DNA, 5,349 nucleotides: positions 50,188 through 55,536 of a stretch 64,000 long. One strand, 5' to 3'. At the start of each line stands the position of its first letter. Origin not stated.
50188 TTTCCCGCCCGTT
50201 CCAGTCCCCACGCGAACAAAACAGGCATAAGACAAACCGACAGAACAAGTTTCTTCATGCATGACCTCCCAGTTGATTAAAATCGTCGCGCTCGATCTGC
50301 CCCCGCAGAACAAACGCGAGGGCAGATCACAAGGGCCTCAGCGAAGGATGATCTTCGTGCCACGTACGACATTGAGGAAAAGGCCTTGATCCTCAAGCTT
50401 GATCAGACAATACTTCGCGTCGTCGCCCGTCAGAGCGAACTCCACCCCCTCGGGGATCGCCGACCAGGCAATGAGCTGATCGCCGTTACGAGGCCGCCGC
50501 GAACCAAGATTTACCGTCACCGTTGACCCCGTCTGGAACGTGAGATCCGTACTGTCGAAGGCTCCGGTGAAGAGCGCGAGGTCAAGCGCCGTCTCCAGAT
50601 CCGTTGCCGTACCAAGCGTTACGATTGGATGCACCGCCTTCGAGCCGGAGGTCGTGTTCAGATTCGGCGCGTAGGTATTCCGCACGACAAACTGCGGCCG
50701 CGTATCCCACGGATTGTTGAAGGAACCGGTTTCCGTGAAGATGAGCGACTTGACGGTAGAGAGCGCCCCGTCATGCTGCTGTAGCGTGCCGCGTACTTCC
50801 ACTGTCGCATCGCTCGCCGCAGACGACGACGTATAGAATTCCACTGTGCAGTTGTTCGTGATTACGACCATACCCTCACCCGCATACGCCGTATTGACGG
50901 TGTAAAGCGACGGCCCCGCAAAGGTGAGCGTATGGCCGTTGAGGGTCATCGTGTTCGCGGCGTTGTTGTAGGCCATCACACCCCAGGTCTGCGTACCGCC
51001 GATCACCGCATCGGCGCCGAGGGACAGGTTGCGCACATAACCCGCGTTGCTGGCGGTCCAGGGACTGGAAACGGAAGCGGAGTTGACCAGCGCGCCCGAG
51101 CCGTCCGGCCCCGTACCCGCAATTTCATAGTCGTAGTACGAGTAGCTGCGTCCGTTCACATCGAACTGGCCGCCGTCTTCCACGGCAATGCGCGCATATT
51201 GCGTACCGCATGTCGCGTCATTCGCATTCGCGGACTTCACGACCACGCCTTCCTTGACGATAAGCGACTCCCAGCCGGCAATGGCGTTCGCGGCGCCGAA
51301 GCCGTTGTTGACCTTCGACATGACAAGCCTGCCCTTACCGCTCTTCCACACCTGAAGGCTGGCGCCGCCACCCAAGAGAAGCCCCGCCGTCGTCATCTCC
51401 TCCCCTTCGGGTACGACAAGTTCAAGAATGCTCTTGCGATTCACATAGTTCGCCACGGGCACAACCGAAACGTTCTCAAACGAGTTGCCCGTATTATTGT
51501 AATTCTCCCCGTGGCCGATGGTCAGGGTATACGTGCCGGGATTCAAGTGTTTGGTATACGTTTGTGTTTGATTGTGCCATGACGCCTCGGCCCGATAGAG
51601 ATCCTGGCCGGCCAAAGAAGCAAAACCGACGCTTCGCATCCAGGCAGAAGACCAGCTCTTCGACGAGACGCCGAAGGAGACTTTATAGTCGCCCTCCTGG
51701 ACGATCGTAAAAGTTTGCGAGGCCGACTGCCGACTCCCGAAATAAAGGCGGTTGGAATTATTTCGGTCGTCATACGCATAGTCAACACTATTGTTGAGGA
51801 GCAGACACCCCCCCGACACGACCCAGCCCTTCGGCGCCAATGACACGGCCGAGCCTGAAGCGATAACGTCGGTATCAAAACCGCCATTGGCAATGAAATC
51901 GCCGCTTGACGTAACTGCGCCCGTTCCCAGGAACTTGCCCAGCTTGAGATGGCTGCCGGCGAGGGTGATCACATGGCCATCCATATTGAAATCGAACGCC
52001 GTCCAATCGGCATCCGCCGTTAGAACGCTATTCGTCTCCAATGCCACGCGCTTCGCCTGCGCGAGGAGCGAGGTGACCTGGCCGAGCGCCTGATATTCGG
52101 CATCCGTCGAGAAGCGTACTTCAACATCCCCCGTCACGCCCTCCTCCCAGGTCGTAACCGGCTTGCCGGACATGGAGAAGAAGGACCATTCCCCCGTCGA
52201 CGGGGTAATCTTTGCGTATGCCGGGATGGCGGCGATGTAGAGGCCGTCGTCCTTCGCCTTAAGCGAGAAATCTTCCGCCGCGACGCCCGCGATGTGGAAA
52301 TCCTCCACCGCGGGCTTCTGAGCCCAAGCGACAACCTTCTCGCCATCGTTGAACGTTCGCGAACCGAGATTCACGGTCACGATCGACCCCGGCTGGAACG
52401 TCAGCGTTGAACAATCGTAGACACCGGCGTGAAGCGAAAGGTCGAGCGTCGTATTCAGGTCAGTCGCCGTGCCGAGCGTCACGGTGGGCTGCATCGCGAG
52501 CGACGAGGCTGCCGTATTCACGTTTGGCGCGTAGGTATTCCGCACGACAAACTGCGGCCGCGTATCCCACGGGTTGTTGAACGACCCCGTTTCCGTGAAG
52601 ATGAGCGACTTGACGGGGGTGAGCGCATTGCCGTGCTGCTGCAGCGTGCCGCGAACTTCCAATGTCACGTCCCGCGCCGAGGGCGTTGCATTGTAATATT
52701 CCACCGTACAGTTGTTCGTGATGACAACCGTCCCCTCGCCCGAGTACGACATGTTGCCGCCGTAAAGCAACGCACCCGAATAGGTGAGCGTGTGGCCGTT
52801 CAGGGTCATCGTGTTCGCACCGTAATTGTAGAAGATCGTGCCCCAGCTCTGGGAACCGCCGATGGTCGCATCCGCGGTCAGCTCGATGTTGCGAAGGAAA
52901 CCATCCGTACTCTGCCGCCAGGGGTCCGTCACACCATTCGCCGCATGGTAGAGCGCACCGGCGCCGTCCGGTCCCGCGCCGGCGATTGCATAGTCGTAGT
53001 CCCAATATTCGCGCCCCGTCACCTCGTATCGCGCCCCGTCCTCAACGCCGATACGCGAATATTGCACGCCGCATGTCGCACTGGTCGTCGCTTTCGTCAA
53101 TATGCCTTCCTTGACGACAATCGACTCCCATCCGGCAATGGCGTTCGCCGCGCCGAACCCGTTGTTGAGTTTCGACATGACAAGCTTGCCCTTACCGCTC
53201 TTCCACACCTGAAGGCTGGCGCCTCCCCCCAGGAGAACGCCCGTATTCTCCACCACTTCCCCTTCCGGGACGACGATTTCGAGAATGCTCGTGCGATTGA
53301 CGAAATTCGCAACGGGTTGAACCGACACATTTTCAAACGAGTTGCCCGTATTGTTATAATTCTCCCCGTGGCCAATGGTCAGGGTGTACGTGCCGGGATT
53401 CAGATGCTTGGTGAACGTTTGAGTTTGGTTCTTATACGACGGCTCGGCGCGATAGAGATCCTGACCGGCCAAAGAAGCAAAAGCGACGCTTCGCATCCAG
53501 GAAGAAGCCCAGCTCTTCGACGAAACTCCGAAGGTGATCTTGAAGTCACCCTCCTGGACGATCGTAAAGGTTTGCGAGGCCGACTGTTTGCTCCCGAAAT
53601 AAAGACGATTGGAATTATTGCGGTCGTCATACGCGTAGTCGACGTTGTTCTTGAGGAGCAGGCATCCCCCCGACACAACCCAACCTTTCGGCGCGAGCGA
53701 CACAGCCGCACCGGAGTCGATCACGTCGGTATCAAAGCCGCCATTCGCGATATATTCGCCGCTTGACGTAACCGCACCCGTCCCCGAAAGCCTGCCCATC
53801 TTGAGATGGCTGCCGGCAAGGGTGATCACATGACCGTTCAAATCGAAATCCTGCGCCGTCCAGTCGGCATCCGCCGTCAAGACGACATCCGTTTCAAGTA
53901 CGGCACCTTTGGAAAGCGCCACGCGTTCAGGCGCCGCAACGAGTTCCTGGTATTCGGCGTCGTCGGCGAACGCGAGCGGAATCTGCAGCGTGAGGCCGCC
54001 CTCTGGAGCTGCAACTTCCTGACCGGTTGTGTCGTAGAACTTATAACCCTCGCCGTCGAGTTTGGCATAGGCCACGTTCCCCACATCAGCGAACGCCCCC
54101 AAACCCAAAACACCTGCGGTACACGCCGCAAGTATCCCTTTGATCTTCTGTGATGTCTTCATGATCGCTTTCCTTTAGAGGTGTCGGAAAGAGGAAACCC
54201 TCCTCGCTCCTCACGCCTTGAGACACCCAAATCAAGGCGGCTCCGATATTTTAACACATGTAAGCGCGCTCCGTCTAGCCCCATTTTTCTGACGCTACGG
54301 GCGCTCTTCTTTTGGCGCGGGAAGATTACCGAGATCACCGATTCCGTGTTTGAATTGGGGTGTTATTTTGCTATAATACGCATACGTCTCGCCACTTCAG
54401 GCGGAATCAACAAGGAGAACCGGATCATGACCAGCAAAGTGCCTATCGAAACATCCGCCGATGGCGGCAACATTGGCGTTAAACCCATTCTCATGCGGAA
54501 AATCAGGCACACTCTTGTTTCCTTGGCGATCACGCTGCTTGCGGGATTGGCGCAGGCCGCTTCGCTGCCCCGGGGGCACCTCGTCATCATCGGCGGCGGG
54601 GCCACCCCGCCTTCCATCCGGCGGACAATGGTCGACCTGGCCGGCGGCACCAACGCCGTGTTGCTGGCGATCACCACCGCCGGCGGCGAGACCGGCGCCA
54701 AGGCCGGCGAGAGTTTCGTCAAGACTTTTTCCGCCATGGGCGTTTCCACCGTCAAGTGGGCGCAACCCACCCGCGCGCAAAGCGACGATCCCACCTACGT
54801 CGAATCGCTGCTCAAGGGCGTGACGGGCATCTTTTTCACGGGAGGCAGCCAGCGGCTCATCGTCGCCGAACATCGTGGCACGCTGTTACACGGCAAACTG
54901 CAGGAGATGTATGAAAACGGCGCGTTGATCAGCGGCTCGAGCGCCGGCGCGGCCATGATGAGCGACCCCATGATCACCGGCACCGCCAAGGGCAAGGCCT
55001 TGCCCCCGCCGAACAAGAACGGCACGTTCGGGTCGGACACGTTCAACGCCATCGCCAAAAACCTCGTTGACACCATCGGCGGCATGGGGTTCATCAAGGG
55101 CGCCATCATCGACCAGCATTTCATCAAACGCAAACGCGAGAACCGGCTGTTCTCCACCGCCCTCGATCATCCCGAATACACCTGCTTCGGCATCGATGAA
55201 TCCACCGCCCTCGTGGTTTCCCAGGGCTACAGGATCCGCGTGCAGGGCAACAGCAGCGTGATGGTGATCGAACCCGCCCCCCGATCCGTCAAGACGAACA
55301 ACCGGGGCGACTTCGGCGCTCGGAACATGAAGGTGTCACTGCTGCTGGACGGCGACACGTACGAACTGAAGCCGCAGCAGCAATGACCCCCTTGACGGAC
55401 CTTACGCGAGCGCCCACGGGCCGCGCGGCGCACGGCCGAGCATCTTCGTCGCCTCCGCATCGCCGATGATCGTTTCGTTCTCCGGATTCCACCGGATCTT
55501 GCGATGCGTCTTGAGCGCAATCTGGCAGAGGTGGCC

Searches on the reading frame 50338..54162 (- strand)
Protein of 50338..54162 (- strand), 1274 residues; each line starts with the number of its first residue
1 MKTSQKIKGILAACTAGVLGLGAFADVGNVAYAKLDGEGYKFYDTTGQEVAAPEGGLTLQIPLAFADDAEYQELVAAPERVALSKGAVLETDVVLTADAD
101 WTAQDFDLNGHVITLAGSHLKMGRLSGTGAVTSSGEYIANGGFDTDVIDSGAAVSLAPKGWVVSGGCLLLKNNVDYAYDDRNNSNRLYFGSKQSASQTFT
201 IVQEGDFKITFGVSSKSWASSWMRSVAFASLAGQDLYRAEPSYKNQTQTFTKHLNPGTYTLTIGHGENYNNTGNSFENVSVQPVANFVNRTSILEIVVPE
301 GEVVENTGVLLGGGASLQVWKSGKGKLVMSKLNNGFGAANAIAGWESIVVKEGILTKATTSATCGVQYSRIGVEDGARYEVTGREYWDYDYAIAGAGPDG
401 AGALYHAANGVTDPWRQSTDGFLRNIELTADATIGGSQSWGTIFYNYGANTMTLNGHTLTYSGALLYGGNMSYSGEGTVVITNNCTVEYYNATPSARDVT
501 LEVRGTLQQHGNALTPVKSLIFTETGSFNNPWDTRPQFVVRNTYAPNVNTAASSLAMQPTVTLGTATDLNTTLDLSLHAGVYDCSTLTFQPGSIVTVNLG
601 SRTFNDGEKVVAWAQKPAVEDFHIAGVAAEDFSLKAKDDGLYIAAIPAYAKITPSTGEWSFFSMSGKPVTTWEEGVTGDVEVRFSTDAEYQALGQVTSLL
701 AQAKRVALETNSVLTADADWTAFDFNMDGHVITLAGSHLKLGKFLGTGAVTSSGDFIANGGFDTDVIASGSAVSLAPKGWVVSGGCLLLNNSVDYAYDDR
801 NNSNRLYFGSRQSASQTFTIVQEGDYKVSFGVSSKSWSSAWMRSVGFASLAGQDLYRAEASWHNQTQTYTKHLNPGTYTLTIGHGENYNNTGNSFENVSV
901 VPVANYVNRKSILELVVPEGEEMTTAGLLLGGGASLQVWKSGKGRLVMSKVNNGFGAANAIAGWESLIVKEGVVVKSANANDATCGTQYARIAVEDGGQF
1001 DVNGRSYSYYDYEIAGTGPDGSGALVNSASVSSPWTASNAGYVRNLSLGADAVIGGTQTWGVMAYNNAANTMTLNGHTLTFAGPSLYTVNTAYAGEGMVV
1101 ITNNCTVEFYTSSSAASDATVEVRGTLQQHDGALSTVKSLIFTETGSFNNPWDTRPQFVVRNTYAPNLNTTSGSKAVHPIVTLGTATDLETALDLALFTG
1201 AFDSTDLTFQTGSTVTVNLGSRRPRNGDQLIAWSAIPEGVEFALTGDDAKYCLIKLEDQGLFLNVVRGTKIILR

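Call 45: search_protein_families(library=pfam, proteins=[window:50338-54162:-], max_evalue=0.001)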
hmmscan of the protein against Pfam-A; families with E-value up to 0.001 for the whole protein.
window:50338-54162:- (1274 aa): 1 family
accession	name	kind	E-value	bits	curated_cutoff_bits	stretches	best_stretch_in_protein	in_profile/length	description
PF01105.29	EMP24_GP25L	-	1.7e-05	25.4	25.9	0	785-849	34-95/182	emp24/gp25L/p24 family/GOLD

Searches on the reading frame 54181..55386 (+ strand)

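Call 82: search_protein_families(library=pfam, proteins=[window:54181-55386:+], max_evalue=0.00001)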
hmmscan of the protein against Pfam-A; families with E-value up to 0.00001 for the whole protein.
window:54181-55386:+ (401 aa): 1 family
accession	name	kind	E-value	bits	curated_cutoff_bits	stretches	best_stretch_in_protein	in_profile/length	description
PF03575.23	Peptidase_S51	-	7.5e-14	52.3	23.9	1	135-348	2-200/206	Peptidase family S51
